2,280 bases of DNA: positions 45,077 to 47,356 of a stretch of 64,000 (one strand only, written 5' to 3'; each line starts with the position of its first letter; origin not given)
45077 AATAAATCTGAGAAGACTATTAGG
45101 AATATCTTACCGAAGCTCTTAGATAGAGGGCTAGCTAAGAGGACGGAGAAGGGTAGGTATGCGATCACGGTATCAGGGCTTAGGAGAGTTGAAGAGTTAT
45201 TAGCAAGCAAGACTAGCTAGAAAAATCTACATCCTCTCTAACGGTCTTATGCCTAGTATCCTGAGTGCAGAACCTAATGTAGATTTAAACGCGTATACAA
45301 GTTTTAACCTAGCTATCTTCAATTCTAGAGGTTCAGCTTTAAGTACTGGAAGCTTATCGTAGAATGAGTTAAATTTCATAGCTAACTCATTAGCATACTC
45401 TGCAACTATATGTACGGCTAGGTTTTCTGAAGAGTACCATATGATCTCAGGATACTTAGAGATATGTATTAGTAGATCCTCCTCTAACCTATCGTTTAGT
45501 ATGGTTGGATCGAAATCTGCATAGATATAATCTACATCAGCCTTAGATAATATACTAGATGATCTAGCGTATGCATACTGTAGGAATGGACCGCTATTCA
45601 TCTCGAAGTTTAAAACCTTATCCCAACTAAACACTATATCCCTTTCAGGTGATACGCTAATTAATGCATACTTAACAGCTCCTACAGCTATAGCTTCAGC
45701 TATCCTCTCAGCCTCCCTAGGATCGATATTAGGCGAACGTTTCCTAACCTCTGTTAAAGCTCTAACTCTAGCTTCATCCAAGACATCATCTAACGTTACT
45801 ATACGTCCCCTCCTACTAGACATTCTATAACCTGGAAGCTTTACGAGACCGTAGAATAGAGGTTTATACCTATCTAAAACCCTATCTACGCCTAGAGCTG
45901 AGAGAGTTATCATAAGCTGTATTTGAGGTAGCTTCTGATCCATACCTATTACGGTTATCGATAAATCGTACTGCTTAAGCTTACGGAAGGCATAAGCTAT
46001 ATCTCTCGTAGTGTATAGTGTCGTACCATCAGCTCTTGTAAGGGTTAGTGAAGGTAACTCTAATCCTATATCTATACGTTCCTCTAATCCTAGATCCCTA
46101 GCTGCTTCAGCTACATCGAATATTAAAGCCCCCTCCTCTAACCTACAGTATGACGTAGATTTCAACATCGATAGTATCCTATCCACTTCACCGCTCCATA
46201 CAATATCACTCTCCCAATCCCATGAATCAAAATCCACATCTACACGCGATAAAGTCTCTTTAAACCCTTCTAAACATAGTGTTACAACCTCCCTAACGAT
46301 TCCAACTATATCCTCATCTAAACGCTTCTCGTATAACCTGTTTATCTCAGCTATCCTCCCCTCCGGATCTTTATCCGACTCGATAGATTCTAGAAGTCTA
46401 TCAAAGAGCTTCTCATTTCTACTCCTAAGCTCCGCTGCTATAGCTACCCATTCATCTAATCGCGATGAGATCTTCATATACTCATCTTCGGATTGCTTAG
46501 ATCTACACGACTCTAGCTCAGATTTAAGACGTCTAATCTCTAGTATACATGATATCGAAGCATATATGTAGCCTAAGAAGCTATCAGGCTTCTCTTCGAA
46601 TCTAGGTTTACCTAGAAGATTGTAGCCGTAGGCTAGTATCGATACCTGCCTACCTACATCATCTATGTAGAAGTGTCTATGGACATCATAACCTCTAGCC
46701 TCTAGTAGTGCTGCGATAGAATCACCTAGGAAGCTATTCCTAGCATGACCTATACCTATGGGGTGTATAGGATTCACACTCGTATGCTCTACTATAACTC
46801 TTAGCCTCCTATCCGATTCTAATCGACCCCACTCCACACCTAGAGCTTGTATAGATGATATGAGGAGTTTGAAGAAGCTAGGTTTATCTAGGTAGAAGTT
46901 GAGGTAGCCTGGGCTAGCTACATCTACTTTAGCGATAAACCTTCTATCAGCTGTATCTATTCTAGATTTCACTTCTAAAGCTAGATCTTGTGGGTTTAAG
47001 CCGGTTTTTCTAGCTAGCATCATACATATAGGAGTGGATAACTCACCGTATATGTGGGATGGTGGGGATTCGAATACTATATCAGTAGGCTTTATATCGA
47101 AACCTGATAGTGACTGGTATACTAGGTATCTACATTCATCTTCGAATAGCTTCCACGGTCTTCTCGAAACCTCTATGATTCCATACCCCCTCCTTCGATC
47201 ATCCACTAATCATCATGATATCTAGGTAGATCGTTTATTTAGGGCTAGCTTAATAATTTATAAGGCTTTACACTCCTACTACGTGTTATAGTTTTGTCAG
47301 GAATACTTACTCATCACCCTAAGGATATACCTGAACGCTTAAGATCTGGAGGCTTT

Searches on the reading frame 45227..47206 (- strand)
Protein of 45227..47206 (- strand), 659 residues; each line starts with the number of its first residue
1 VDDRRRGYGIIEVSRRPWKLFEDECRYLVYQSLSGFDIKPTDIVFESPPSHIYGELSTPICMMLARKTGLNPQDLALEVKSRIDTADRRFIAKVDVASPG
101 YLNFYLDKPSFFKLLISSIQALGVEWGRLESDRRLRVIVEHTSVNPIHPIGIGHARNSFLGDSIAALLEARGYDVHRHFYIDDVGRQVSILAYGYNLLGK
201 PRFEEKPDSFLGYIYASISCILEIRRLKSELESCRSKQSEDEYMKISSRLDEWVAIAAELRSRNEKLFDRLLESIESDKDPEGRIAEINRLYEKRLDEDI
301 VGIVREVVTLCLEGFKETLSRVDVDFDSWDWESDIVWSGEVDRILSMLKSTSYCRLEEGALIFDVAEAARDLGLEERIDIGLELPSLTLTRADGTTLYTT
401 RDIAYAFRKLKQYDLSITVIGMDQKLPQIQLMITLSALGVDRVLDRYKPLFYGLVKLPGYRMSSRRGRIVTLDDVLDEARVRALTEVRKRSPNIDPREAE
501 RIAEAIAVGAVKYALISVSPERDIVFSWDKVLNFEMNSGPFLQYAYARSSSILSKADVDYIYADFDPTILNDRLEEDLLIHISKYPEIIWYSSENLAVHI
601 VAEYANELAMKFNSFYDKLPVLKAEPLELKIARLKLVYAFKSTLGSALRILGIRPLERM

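Call 28: search_protein_families(library=pfam, proteins=[window:45227-47206:-], max_evalue=0.001)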
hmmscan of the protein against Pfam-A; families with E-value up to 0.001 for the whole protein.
window:45227-47206:- (659 aa): 3 families
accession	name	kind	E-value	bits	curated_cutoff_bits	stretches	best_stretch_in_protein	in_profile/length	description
PF00750.26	tRNA-synt_1d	-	1.8e-33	116.4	23.3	2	285-528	114-349/349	tRNA synthetases class I (R), catalytic domain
PF05746.21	DALR_1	-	2.8e-29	102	22.3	1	542-659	1-117/117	DALR anticodon binding domain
PF03485.21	Arg_tRNA_synt_N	-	4e-15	56.6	21.5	1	31-106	9-85/85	Arginyl tRNA synthetase N terminal domain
